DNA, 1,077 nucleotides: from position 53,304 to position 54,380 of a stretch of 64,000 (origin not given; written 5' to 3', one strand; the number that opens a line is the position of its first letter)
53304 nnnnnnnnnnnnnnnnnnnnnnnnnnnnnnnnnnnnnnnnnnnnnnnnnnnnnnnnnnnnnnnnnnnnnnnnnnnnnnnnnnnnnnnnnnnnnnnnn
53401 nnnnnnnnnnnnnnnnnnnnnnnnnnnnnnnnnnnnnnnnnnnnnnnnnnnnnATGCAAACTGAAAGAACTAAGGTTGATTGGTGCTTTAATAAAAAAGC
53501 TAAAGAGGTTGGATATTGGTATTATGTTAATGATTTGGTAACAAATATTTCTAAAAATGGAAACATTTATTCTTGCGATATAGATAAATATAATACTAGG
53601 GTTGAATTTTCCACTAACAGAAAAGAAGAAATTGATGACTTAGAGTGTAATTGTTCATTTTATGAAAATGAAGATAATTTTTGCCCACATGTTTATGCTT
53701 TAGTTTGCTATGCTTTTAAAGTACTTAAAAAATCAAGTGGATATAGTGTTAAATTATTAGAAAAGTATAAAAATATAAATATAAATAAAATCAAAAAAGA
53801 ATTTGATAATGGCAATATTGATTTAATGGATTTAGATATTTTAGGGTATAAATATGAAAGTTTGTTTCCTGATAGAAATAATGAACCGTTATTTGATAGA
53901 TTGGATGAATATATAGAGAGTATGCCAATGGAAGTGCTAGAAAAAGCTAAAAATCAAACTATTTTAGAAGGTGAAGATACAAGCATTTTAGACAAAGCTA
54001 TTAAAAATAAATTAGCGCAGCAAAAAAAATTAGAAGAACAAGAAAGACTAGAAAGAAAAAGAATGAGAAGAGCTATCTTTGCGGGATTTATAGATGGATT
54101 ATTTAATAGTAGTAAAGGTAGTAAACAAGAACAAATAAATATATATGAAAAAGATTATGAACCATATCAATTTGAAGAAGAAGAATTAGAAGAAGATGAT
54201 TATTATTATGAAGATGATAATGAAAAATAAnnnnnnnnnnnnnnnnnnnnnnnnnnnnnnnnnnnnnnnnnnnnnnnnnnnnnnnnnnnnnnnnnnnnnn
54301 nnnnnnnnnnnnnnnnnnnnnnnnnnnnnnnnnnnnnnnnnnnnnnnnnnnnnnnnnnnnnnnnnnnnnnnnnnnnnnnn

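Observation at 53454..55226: Two-gene cargo between the island edge and int: a stand-alone SWIM zinc-finger protein plus a 2-TM helical protein, a candidate uncharacterised defence or abortive-infection pair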

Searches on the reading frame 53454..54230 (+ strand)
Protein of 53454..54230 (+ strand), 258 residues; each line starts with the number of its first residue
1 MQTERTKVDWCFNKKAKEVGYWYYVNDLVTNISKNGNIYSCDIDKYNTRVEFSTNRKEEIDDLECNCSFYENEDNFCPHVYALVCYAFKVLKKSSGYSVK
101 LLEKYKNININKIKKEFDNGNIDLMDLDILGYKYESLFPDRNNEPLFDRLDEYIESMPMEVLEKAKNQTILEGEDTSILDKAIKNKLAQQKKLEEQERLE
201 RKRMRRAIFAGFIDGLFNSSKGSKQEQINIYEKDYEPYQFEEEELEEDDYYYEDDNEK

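Call 4: search_protein_families(library=pfam, proteins=[window:53454-54230:+], max_evalue=1)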
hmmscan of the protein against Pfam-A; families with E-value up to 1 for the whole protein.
window:53454-54230:+ (258 aa): 2 families
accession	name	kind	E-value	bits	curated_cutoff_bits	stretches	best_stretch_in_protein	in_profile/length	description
PF09983.15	JetD_C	-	0.12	12.2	22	1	149-207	119-178/179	Wadjet protein JetD, C-terminal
PF04434.22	SWIM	-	0.15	12.1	19.6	1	59-83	9-33/38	SWIM zinc finger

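Call 5: search_protein_families(library=padloc, proteins=[window:53454-54230:+], max_evalue=1)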
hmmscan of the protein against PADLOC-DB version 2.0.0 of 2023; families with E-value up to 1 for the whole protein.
window:53454-54230:+ (258 aa): 1 family
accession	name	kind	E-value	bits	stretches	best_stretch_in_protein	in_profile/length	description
PDLC02972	SWIM_XIII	-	0.011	12.4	1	45-85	458-501/509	-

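Call 6: search_protein_families(library=phrogs, proteins=[window:53454-54230:+], max_evalue=1)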
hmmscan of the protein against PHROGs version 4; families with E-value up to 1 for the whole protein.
window:53454-54230:+ (258 aa): 1 family
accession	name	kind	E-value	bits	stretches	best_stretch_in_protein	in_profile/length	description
phrog_28803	-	unknown function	0.33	12.1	1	100-119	13-32/81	-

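Call 12: search_dna_similar(query=window:53454-54230:+, collection=phages, mode=protein, max_evalue=0.01)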
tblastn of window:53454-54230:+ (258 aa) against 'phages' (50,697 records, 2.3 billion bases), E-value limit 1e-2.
No match.

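Call 14: find_homologous_proteins(query=window:53454-54230:+, max_evalue=0.001)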
Query window:53454-54230:+ (258 aa): 44 proteins with E <= 0.001 among 1222 candidates.
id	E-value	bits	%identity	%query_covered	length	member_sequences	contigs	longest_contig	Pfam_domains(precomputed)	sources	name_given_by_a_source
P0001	7.1e-163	558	98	100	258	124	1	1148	-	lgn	-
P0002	1.1e-157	541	95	100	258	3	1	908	-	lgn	-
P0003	1.5e-143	495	94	91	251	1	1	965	-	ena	-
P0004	2.1e-134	465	81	98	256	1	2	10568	-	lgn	-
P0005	3.1e-121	422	69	93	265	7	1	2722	-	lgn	-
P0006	8.9e-112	391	69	93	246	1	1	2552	-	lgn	-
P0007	9.3e-112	391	67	93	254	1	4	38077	-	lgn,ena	-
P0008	2.3e-101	357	64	93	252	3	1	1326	-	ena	-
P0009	2.6e-97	343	57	93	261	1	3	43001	-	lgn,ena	-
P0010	6.4e-87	309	57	98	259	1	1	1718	-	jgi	-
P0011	1.9e-83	298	58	82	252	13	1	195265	-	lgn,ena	-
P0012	2.8e-83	297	55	93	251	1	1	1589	-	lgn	-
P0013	4.8e-83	297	79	62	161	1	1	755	-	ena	-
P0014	1.4e-76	275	58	78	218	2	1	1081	-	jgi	jgi:hypothetical protein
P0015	1.8e-68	249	56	69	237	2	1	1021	-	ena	-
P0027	2.4e-16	78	29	98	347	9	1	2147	PF04434.23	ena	-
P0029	2.2e-15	75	41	42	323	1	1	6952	PF04434.23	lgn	-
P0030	4.6e-15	74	27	31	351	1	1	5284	PF04434.23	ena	-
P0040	2.7e-8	52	25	96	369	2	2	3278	PF04434.23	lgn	-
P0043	8.6e-5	40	34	31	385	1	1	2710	PF04434.23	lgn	-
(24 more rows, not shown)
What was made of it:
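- On SWIM zinc finger (PF04434): Five more distant homologues carry a precomputed PF04434 hit (call 14).
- Checked: Five distant homologues carry precomputed PF04434 (call 14).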

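Call 17: find_encoding_contigs(protein=P0007, flank=6000, max_places=3)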
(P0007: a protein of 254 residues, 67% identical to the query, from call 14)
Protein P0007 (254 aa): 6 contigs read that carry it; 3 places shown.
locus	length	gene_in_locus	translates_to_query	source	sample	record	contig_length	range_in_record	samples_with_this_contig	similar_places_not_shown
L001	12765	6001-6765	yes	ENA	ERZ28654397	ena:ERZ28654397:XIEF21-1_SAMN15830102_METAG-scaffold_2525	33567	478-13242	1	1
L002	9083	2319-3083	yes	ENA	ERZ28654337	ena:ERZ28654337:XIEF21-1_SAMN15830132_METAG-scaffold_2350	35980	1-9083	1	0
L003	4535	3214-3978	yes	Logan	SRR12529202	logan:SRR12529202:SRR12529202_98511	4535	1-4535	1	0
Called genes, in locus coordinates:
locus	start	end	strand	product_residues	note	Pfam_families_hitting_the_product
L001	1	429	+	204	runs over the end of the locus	PF12844:HTH_19, PF15731:MqsA_antitoxin (faint), PF01381:HTH_3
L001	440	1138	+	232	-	-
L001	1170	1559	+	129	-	PF03796:DnaB_C, PF06745:ATPase, PF13481:AAA_25 (weak), PF00005:ABC_tran (weak)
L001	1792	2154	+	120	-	-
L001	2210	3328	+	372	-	PF07501:G5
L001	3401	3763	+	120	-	-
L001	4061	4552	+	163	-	-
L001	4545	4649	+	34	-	-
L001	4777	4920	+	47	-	-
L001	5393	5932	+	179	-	PF01381:HTH_3, PF08279:HTH_11 (faint), PF12844:HTH_19, PF13443:HTH_26, PF13560:HTH_31, PF11638:DnaA_N (weak)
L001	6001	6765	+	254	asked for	-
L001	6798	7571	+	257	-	PF08378:NERD, PF01396:Zn_ribbon_Top1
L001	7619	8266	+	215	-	-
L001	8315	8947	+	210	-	-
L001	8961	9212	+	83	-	-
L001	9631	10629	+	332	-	PF01368:DHH (weak)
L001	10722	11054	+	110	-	PF13560:HTH_31, PF12844:HTH_19, PF01381:HTH_3, PF13443:HTH_26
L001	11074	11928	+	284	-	PF02498:Bro-N (weak)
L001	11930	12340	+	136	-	PF24749:DUF7695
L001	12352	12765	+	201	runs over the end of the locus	PF01966:HD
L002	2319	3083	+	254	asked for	-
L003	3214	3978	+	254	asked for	-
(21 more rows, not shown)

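Call 18: find_encoding_contigs(protein=P0009, flank=6000, max_places=3)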
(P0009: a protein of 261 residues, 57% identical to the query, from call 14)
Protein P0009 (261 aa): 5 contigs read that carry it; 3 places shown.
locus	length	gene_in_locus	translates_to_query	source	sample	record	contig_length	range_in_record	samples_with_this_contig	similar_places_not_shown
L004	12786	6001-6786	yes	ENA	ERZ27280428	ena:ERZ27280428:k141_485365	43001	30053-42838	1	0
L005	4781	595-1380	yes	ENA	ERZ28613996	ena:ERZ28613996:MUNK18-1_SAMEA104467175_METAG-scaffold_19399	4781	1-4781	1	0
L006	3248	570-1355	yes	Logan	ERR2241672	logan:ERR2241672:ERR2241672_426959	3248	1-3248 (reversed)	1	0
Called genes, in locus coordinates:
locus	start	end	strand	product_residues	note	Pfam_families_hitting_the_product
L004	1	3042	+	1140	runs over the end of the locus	PF01855:POR_N, PF17147:PFOR_II, PF01558:POR, PF10371:EKR (weak), PF12838:Fer4_7 (faint), PF13183:Fer4_8, PF13484:Fer4_16 (weak), PF02775:TPP_enzyme_C, +2 more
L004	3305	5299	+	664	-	PF17191:RecG_wedge, PF04851:ResIII, PF00270:DEAD, PF07517:SecA_DEAD (weak), PF00271:Helicase_C, PF19833:RecG_dom3_C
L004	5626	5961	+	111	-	-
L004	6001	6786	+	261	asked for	-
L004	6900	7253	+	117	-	-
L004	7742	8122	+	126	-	-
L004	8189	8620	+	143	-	PF00239:Resolvase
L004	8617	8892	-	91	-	PF12844:HTH_19, PF13560:HTH_31, PF01381:HTH_3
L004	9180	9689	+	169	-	-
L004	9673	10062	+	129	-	-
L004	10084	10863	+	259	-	PF18075:FtsX_ECD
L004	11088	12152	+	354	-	-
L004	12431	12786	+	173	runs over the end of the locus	?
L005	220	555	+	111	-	-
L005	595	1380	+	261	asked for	-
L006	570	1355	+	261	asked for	-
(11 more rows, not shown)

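Call 19: find_encoding_contigs(protein=P0011, flank=6000, max_places=3)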
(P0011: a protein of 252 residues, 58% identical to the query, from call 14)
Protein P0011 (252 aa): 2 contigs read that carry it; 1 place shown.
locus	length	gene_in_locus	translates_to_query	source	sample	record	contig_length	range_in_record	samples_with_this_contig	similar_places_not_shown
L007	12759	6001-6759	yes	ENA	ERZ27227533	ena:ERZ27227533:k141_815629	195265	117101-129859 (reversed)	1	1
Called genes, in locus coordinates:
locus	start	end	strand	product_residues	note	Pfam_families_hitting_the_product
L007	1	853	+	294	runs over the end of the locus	PF12686:DUF3800 (weak)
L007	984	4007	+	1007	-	PF04313:HSDR_N, PF04851:ResIII, PF18766:SWI2_SNF2, PF22679:T1R_D3-like, PF11867:T1RH-like_C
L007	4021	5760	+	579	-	PF10592:AIPR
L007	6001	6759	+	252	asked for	-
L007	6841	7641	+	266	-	-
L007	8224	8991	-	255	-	-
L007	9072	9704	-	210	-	PF01944:SpoIIM (weak)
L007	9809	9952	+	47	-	-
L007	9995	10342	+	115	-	-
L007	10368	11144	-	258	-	PF06182:ABC2_membrane_6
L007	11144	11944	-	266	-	-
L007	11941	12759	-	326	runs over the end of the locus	PF00005:ABC_tran, PF13304:AAA_21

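Call 31: find_related_loci(query=A1, collection=genome_contigs, flank=8000)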
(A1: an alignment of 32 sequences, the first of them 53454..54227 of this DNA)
Query A1 (258 aa) in genome_contigs; peptide patterns used: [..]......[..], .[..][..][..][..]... (x = any residue, [..] = any of these).
242 stretches matched a pattern; 11 encode a relative of the query (tblastn E <= 1e-3); 11 distinct loci.
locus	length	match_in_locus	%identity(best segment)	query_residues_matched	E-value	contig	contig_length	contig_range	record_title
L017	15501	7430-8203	97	1-258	8e-167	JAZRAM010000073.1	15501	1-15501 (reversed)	MAG: Bacilli bacterium isolate T1900045141_TC20190135.MAGScoT_cleanbin_000018 SGB_4920_k141_330156, whole genome shotgun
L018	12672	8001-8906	45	6-219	7e-16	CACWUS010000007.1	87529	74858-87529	MAG: uncultured Erysipelotrichaceae bacterium isolate RUG10929 genome assembly, contig: RUG10929_asm_7, whole genome sho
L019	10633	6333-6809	38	97-250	4e-12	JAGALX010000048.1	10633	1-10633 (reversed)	MAG: Clostridia bacterium isolate RGIG8562 Water_deer_Cecum-3__c562044, whole genome shotgun sequence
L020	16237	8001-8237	32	12-87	1e-10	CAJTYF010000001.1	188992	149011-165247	MAG TPA_asm: uncultured Bacilli bacterium isolate MGBC121705 genome assembly, contig: MGBC121705.1, whole genome shotgun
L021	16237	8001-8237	32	12-87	1e-10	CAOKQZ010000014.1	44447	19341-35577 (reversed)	MAG TPA_asm: uncultured Clostridium sp. isolate SRR15604628_bin.47_metawrap_v1.3_MAG genome assembly, contig: NODE.936_l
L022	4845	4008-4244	32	12-87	1e-10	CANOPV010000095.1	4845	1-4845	MAG TPA_asm: uncultured Clostridium sp. isolate SRR19759483_bin.72_metawrap_v1.3_MAG genome assembly, contig: NODE.15453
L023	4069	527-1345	25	4-254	1e-9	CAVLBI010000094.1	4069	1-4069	bacterium isolate G02633-L1_cleanbin_000017 genome assembly, contig: Spades_G02633-L1_contig_5483, whole genome shotgun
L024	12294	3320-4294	31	6-246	7e-9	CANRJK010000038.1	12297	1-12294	MAG: uncultured Bacilli bacterium isolate Lapin-020__bin90 genome assembly, contig: Lapin-020__NODE_7330_length_12297_co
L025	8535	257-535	35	150-254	4e-7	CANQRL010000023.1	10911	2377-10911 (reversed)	MAG: uncultured Bacilli bacterium isolate Lapin-008__bin44 genome assembly, contig: Lapin-008__NODE_6150_length_10911_co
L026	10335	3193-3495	33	142-246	1e-6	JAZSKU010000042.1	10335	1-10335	MAG: Bacilli bacterium isolate T1900044559_TS20190025.MAGScoT_cleanbin_000027 SGB_353_k141_2347841, whole genome shotgun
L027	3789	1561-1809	31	146-240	2e-5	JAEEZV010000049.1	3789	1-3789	MAG: Bacillales bacterium isolate Tb.RUG.93 k141_5916285_flag=1_multi=175.9663_len=3789, whole genome shotgun sequence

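Call 33: find_related_loci(query=A1, collection=viral_contigs, flank=8000)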
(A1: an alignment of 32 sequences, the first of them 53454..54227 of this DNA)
Query A1 (258 aa) in viral_contigs; peptide patterns used: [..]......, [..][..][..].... (x = any residue, [..] = any of these).
214 stretches matched a pattern, but none encodes a relative of the query by tblastn (E <= 1e-3).

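Call 36: predict_structure(alignment_id=A1)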
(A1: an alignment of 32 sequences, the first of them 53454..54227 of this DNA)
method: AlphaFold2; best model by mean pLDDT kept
length: 258 residues; sequences in the alignment: 32
mean_pLDDT: 79.8   pTM: 0.55
mean pLDDT of the five models: 79.8, 79.0, 78.5, 77.8, 76.1
residues with pLDDT >= 90: 106; 70-90: 84; 50-70: 37; < 50: 31
segments of 3 or more residues with pLDDT < 50: 218-237
pLDDT, mean of each block of 10 residues (from residue 1): 76 93 95 96 96 92 94 91 96 86 86 91 92 83 71 89 90 86 88 80 61 49 37 47 53 50
secondary structure, 60 per line:
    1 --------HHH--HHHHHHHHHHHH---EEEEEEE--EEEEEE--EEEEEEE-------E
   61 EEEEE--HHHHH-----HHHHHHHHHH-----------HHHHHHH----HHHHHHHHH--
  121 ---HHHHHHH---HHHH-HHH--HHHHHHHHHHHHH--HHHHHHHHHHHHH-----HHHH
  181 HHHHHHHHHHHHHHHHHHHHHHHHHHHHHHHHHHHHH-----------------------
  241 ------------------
elements in order: H14-25 E29-35 E38-43 E46-52 E60-65 H68-72 H78-87 H99-105 H110-118 H124-130 H134-137 H144-156 H159-171 H177-217
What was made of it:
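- Checked: Helix and tail: a long charged helix spans 177-217, and the tail 218-258 is predicted disordered (call 36).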

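Call 47: fold_search(model_id=the predicted structure, library=pdb)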
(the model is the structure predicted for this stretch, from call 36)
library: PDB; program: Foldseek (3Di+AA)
matches with E <= 10: 226; with E <= 0.001: 0
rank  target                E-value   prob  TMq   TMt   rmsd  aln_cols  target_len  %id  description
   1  9rwz_N                9.2e-02  1.00  0.24  0.06   1.9        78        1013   19  ZSWIM8-CUL3 complex bound to AGO2-miR-7-CYRANO (released 2026-03-18)
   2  7qoo_O                5.9e-01  0.18  0.17  0.21  12.3       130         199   14  Structure of the human inner kinetochore CCAN complex (released 2022-06-08)
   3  5mu3_B                7.4e-01  0.11  0.13  0.19  14.8       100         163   10  Crystal structure of Ctf19-Mcm21 kinetochore assembly bound with Ctf19-Mcm21 binding motif of central kinetochore subu (released 2017-11-01)
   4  8ow1_O                8.8e-01  0.30  0.15  0.16   9.1        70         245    8  Cryo-EM structure of the yeast Inner kinetochore bound to a CENP-A nucleosome. (released 2023-08-09)
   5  5mu3_E                1.2e+00  0.13  0.14  0.20   8.9        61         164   11  Crystal structure of Ctf19-Mcm21 kinetochore assembly bound with Ctf19-Mcm21 binding motif of central kinetochore subu (released 2017-11-01)
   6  8ow1_OO               1.5e+00  0.13  0.15  0.16  10.7        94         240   10  Cryo-EM structure of the yeast Inner kinetochore bound to a CENP-A nucleosome. (released 2023-08-09)
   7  6cn7_D                1.7e+00  0.11  0.14  0.08   8.0        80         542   15  The structure of aerobactin synthetase IucC from a hypervirulent pathotype of Klebsiella pneumoniae (released 2018-04-11)
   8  4nfa                  1.9e+00  0.10  0.15  0.18  10.1       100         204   12  Structure of the C-terminal doamin of Knl1 (released 2014-03-19)
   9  8di0_A                2.0e+00  0.09  0.11  0.07  11.9        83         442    4  Bfo2290: Tannerella forsythia chondroitin sulfate A sulfatase (released 2022-08-17)
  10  3zxu_D                2.0e+00  0.06  0.14  0.17  13.3       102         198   13  Crystal structure of the Ctf19-Mcm21 kinetochore heterodimer from yeast (released 2012-03-14)
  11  8di0_C                2.1e+00  0.06  0.10  0.06  12.5        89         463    6  Bfo2290: Tannerella forsythia chondroitin sulfate A sulfatase (released 2022-08-17)
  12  8fgw_B                2.2e+00  0.23  0.10  0.03   5.6        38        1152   16  Human IFT-A complex structures provide molecular insights into ciliary transport (released 2023-02-22)
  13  7ahm_C                2.2e+00  0.08  0.11  0.16  10.2        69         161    7  Low-resolution structure of the K+/H+ antiporter subunit KhtT in complex with c-di-AMP (released 2021-03-31)
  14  5tvm_E                2.3e+00  0.13  0.10  0.09   6.5        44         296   11  Crystal structure of Trypanosoma brucei AdoMetDC/prozyme heterodimer (released 2017-01-11)
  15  6s21_A                2.5e+00  0.09  0.11  0.06  12.8        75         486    5  Metabolism of multiple glycosaminoglycans by bacteroides thetaiotaomicron is orchestrated by a versatile core genetic  (released 2020-02-05)
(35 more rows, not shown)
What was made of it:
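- Checked: The AlphaFold model of residues 14-87 superposes on the ZSWIM8 SWIM region (78 columns, rmsd 1.9 A, Foldseek probability 1.00, call 47).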

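Call 48: find_encoding_contigs(protein=P0004, flank=8000, max_places=2)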
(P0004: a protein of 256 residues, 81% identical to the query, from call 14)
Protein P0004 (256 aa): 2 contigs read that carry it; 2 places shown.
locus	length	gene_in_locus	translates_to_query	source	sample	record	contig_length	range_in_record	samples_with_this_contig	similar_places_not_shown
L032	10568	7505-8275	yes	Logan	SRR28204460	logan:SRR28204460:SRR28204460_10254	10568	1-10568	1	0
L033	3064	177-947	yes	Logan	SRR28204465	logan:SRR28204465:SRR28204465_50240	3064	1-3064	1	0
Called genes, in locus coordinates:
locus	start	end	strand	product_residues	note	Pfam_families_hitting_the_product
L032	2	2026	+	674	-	?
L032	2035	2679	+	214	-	PF10544:T5orf172, PF13455:MUG113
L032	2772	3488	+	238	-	-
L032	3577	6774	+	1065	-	PF04326:SLFN_AlbA_2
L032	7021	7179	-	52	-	-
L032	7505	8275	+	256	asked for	-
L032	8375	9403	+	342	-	-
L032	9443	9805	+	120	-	-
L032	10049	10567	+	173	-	?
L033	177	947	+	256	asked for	-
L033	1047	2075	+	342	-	-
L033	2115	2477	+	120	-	-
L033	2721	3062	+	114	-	?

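Call 66: search_protein_families(library=ncbifam, proteins=[window:53454-54230:+], max_evalue=0.01)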
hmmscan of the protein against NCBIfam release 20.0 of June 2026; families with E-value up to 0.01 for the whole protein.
window:53454-54230:+ (258 aa): 0 families

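Call 71: search_solved_structures(query=A1, max_evalue=1)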
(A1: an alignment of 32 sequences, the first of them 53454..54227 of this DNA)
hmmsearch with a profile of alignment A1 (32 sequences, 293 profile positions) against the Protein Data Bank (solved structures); distinct sequences matched with E-value up to 1: 11.
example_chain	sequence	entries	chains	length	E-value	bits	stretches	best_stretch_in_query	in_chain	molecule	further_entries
4kpq_B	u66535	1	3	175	0.017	18.1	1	109-205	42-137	Hemagglutinin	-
4kps_B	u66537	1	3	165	0.038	17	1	109-203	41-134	Hemagglutinin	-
6v46_B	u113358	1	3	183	0.04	16.9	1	113-233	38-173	Hemagglutinin HA2 chain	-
4f23_A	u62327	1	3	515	0.063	16.3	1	109-231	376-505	Hemagglutinin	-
4fiu_A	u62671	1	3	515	0.063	16.3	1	109-231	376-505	hemagglutinin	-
7a9d_B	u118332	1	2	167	0.17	14.9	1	115-222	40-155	Hemagglutinin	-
6zrk_D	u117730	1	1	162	0.18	14.8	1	113-211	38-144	Hemagglutinin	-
4i78_C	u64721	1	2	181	0.27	14.2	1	109-215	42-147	Hemagglutinin HA2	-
1wr2_A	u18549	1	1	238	0.78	12.7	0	157-233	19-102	hypothetical protein PH1789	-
6l30_A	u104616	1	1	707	0.8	12.7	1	132-238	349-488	Protein ECT2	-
4wsw_B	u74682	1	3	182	0.81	12.6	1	111-203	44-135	Hemagglutinin HA2 chain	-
